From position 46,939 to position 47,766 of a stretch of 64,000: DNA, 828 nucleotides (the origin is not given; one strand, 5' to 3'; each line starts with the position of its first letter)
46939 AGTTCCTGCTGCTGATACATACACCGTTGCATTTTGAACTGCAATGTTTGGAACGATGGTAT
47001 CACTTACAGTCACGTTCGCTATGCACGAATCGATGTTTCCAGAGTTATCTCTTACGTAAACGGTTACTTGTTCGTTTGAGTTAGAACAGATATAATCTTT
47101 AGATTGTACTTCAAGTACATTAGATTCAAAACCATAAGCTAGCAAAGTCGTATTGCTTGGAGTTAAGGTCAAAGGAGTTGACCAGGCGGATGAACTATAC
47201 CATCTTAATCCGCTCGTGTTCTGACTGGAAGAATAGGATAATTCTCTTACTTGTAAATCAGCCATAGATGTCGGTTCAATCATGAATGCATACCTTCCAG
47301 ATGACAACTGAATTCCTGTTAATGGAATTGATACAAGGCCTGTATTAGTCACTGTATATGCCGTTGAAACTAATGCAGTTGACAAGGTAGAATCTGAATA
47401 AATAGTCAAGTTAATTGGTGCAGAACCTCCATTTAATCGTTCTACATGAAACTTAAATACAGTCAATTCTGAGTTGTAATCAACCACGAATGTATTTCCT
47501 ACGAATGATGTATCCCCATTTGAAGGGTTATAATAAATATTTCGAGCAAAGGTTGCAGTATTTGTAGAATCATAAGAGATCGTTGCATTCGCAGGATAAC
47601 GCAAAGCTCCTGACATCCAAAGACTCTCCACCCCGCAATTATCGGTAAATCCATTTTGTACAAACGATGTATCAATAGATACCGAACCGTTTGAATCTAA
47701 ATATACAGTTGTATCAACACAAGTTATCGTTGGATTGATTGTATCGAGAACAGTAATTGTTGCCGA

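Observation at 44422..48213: Nested domain insertion: the third Ig/HYR-like domain of each super-repeat is split by a different inserted domain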

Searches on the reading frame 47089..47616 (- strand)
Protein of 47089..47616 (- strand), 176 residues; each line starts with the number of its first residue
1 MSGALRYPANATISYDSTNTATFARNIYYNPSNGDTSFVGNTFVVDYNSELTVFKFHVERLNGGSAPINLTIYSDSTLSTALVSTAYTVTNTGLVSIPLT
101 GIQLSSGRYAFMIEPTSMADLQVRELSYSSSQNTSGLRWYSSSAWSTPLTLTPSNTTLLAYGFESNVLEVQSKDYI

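Call 10: search_protein_families(library=pfam, proteins=[window:47089-47616:-], max_evalue=10)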
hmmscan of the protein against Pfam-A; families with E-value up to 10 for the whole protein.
seq(176 aa): 2 families
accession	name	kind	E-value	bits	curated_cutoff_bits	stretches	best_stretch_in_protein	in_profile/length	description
PF07207.16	Lir1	-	0.094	13.4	25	1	21-89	34-101/135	Light regulated protein Lir1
PF19081.6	Ig_7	-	0.52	11.1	27.3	1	125-157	19-51/84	Ig-like domain CHU_C associated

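Call 11: search_protein_families(library=ncbifam, proteins=[window:47089-47616:-], max_evalue=10)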
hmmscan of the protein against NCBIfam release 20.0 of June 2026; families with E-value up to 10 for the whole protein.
seq(176 aa): 0 families

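Call 15: find_homologous_proteins(query=A1)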
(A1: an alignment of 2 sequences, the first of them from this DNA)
Query A1 (2 sequences): 491 candidates shared short words with the query, none scored E <= 0.001.

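Call 24: search_protein_representatives(alignment_id=A1)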
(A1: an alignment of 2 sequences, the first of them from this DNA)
Query: 2 sequences, 179 profile positions. Proteins with E-value up to 0.001 (for the whole library): 8; up to 1e-10: 0; up to 1e-30: 0. The best 8 are listed.
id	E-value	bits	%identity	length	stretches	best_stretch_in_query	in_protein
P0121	3.7e-09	52.9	-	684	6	84-132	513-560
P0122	1.0e-05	41.7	-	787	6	82-137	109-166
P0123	3.9e-05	39.8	-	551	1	36-145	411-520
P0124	7.6e-05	38.8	-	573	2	16-126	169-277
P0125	1.0e-04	38.4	-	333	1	32-135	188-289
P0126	2.3e-04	37.3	-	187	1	40-134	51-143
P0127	2.9e-04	37.0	-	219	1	17-117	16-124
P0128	4.0e-04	36.5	-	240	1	29-127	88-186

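Call 41: search_protein_families(library=pfam, proteins=[P0123, P0124, P0125, P0126, P0127, P0128], max_evalue=1)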
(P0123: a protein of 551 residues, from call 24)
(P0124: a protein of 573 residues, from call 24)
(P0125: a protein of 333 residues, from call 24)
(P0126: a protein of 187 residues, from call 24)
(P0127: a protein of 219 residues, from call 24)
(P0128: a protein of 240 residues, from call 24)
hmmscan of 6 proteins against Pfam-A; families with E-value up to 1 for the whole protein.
P0123 (551 aa): 1 family
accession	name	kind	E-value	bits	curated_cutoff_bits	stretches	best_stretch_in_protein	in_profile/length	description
PF21722.4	Gly_rich_2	-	1.1e-09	39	24.3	1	176-389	7-202/226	Glycine-rich domain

P0124 (573 aa): 7 families
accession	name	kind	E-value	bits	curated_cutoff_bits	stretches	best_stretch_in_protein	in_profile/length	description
PF18962.6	Por_Secre_tail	-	4.7e-13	49.7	27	1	501-572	3-75/75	Secretion system C-terminal sorting domain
PF04151.21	PPC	-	1.1e-06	29.8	25.9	1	389-466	3-69/70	Bacterial pre-peptidase C-terminal domain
PF09912.14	DUF2141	-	3.4e-05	24.2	24.4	0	216-275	8-67/112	Uncharacterized protein conserved in bacteria (DUF2141)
PF11589.14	DUF3244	-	0.0034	17.8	25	1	504-566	27-90/96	Domain of unknown function (DUF3244)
PF10184.16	DUF2358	-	0.011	16.4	24.3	0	276-312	13-46/113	Uncharacterized conserved protein (DUF2358)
PF13860.13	FlgD_ig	-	0.1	13.1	27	1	508-540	12-46/79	FlgD Ig-like domain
PF23759.1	GBD_T9SS_assoc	-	0.14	12.9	27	1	387-419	44-73/116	Galactose binding domain-like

P0125 (333 aa): 2 families
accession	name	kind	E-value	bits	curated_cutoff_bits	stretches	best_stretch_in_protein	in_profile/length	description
PF06157.16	DUF973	-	0.018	14.6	26.4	1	201-275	210-281/309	Protein of unknown function (DUF973)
PF10342.15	Kre9_KNH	-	0.64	11.2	24.6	1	213-279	15-84/94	Kre9/KNH-like N-terminal Ig-like domain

P0126 (187 aa): 1 family
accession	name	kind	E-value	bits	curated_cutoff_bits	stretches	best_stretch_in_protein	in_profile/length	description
PF06157.16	DUF973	-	0.00014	21.6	26.4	1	42-133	195-284/309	Protein of unknown function (DUF973)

P0127 (219 aa): 1 family
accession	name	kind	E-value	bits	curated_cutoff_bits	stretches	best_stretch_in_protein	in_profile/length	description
PF10033.14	ATG13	-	0.16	12.1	25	1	65-125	164-227/233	Autophagy-related protein 13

P0128 (240 aa): 1 family
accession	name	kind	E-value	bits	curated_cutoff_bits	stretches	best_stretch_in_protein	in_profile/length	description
PF20247.3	DUF6602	-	0.15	12.4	27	1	107-152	28-66/104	Domain of unknown function (DUF6602)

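Call 48: find_homologous_proteins(query=A3, max_evalue=0.001)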
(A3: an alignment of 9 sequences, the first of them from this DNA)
Query A3 (9 sequences) (176 aa, profile of the alignment): 38 proteins with E <= 0.001 among 3921 candidates.
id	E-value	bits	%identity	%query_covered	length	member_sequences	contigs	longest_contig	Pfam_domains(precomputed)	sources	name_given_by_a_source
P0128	4.0e-56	207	25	43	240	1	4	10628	-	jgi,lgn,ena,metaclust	metaclust:\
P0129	1.3e-30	124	26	51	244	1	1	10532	-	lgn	-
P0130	7.1e-30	122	60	6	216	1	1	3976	-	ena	-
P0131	1.6e-27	114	23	32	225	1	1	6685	-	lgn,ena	-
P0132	4.3e-26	109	28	53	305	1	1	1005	-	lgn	-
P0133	5.8e-26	109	27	31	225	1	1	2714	-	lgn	-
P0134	2.2e-25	107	26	55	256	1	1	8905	PF18962.8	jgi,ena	-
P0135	4.4e-25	106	31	54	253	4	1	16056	PF18962.8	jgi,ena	jgi:hypothetical protein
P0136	7.7e-24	102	29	27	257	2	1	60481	PF18962.8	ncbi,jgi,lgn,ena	jgi:hypothetical protein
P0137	1.8e-23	101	33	30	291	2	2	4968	-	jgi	-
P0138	1.9e-23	101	29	27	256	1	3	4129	PF18962.8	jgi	jgi:hypothetical protein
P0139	2.4e-22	97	32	29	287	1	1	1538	PF18962.8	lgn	-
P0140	7.4e-22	96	36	29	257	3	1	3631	PF18962.8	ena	-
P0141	1.5e-21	95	24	55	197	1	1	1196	-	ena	-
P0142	1.9e-21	94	32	22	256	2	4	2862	PF18962.8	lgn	-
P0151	2.0e-17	81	30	29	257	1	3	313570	PF18962.8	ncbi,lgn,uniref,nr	ncbi:T9SS type A sorting domain-containing protein [Aequorivita lipolytica]|uniref:T9SS type A sorti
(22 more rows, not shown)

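Call 65: search_solved_structures(query=A3, max_evalue=1)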
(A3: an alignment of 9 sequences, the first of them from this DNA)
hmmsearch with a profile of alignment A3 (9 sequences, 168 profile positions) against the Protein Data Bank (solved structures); distinct sequences matched with E-value up to 1: 1.
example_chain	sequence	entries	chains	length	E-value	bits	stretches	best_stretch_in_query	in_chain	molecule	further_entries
8jjr_B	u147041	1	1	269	0.077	15.8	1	91-160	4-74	PCPI-1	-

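Call 66: search_protein_families(library=phrogs, proteins=[P0128, P0129, P0125, P0132, P0123, P0126], max_evalue=0.001)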
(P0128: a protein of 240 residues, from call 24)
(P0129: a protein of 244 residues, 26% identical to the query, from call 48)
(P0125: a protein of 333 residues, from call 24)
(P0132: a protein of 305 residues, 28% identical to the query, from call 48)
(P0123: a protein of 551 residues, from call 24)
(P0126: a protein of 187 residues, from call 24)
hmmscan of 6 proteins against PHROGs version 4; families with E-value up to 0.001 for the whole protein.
P0128 (240 aa): 6 families
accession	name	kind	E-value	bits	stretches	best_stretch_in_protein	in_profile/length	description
phrog_2631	-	tail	1.5e-08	34.7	1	27-68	342-383/644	tail fiber protein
phrog_454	-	tail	6.4e-07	28.8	1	24-68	279-323/1376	tail fiber protein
phrog_4209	-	tail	4.7e-06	26.9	1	28-186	107-268/406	tail fiber protein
phrog_22682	-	tail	1.8e-05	25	1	15-99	163-257/400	tail fiber protein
phrog_7032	-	tail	3e-05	23.3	1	24-73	244-292/866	tail fiber protein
phrog_38759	-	unknown function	4.2e-05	23.2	1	18-68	155-205/920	-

P0129 (244 aa): 1 family
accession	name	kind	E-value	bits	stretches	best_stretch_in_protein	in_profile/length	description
phrog_2631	-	tail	0.00034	20.3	1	25-74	341-383/644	tail fiber protein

P0125 (333 aa): 0 families

P0132 (305 aa): 0 families

P0123 (551 aa): 4 families
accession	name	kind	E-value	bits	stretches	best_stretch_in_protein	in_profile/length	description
phrog_863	-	tail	6.1e-24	85.9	1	62-365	322-610/690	tail fiber assembly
phrog_2295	-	unknown function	7.7e-08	32.3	1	34-278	475-696/1183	-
phrog_10972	-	tail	1e-05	26.2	0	361-388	168-197/343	tail fiber protein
phrog_4205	-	unknown function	0.00015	23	1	173-323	48-193/287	-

P0126 (187 aa): 1 family
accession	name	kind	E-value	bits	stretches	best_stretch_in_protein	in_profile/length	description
phrog_25864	-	unknown function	2.7e-06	28.1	1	37-134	35-137/193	-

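Call 96: find_encoding_contigs(protein=P0151, flank=6000, max_places=3)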
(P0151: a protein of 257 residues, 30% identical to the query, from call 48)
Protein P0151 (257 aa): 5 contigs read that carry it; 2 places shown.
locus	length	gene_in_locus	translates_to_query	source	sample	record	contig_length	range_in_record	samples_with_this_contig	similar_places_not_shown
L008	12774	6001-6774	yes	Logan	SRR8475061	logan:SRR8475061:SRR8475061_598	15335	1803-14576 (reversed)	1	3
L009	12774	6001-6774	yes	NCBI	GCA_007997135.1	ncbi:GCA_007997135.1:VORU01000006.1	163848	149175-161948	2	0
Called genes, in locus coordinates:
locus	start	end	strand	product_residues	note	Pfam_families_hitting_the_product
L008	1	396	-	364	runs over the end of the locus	PF01926:MMR_HSR1, PF02421:FeoB_N, PF06071:YchF-GTPase_C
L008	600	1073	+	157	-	-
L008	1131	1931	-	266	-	PF00561:Abhydrolase_1, PF12146:Hydrolase_4, PF20434:BD-FAE (faint)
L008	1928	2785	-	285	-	PF12146:Hydrolase_4, PF00561:Abhydrolase_1, PF20434:BD-FAE (faint)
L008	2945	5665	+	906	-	PF13620:CarboxypepD_reg, PF13715:CarbopepD_reg_2, PF07715:Plug, PF00593:TonB_dep_Rec_b-barrel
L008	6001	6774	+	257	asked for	PF18962:Por_Secre_tail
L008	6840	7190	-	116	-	PF00037:Fer4 (weak), PF12797:Fer4_2 (faint), PF13237:Fer4_10 (weak), PF12800:Fer4_4 (faint), PF12838:Fer4_7 (weak), PF13183:Fer4_8 (faint)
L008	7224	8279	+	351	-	PF05893:LuxC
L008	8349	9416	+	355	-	PF00266:Aminotran_5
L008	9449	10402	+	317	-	PF00389:2-Hacid_dh, PF02826:2-Hacid_dh_C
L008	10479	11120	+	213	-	PF06078:DUF937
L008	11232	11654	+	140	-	PF19643:DUF6146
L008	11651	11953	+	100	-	PF20584:DUF6787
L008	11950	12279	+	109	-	-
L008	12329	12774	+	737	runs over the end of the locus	PF13620:CarboxypepD_reg, PF13715:CarbopepD_reg_2, PF07715:Plug, PF00593:TonB_dep_Rec_b-barrel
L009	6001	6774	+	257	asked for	PF18962:Por_Secre_tail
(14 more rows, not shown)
